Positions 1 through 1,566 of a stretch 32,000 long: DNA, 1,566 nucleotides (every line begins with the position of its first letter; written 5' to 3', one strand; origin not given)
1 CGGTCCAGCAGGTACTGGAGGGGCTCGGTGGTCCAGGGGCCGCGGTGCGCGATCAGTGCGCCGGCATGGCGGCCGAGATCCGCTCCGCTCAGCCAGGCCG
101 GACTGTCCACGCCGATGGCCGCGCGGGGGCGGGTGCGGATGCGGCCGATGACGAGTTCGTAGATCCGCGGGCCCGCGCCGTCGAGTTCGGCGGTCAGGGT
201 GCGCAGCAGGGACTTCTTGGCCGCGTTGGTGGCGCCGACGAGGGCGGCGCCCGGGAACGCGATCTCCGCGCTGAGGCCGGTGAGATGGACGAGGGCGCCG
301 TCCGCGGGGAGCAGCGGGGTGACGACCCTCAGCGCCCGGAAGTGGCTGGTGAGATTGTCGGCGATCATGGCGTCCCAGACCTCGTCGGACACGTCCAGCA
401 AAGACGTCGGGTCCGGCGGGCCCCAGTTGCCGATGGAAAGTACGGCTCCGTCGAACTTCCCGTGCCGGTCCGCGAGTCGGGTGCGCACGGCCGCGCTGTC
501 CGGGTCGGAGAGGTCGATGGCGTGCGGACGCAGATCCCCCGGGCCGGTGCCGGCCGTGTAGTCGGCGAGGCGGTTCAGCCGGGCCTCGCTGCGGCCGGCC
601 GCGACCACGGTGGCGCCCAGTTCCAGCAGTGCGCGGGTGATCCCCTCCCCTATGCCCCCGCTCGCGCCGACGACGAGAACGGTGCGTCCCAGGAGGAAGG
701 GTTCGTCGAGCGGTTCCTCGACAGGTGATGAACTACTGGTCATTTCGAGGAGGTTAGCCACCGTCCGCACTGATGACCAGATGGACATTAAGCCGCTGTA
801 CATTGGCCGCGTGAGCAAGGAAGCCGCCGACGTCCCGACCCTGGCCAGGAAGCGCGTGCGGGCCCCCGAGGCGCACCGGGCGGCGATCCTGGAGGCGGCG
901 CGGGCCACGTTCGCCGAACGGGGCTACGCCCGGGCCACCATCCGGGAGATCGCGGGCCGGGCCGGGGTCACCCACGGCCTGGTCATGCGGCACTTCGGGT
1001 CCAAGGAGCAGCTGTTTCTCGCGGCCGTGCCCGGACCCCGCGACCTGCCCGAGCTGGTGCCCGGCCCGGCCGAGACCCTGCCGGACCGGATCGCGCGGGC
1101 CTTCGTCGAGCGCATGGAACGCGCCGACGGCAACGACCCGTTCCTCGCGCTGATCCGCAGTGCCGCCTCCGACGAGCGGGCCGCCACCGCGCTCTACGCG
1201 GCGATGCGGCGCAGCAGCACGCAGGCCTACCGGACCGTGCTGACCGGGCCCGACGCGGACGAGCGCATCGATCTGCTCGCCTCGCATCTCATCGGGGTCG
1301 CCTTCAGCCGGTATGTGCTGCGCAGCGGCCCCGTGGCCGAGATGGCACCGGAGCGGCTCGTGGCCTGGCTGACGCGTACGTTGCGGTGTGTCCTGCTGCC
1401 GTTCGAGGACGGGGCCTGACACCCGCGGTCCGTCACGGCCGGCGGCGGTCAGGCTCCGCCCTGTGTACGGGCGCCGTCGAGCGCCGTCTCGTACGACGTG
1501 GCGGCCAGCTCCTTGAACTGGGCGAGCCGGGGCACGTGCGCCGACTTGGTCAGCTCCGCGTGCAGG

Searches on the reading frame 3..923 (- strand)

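Call 17: search_protein_families(library=pfam, proteins=[window:3-923:-], max_evalue=0.001)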
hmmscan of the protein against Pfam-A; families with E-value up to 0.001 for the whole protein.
window:3-923:- (307 aa): 3 families
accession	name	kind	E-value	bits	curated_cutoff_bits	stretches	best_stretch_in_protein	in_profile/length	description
PF13561.12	adh_short_C2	-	3.6e-23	82.8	27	1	86-271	1-185/236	Enoyl-(Acyl carrier protein) reductase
PF00106.31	adh_short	-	1.2e-19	71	26.6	1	81-267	2-187/195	short chain dehydrogenase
PF01370.27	Epimerase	-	0.00055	19.8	20.9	1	82-143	1-55/240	NAD dependent epimerase/dehydratase family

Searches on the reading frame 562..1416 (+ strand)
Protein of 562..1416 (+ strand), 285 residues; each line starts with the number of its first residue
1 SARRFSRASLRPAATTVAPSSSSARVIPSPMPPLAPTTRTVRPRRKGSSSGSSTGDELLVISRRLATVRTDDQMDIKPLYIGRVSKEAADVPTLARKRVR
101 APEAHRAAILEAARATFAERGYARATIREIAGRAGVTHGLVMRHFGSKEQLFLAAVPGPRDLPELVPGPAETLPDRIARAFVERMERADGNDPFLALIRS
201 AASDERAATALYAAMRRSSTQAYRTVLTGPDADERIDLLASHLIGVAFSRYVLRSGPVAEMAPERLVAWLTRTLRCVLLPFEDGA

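Call 17: search_protein_families(library=pfam, proteins=[window:562-1416:+], max_evalue=0.001)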
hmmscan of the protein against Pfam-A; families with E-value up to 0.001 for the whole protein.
window:562-1416:+ (285 aa): 3 families
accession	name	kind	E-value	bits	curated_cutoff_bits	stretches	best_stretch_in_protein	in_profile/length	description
PF17920.6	TetR_C_16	-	8.7e-28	97.1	26.2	1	171-277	1-106/107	Tetracyclin repressor-like, C-terminal domain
PF00440.29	TetR_N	-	9.7e-18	64.1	24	1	109-155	1-47/47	Bacterial regulatory proteins, tetR family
PF16859.10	TetR_C_11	-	0.00016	22.5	32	1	177-268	14-111/113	Tetracyclin repressor-like, C-terminal domain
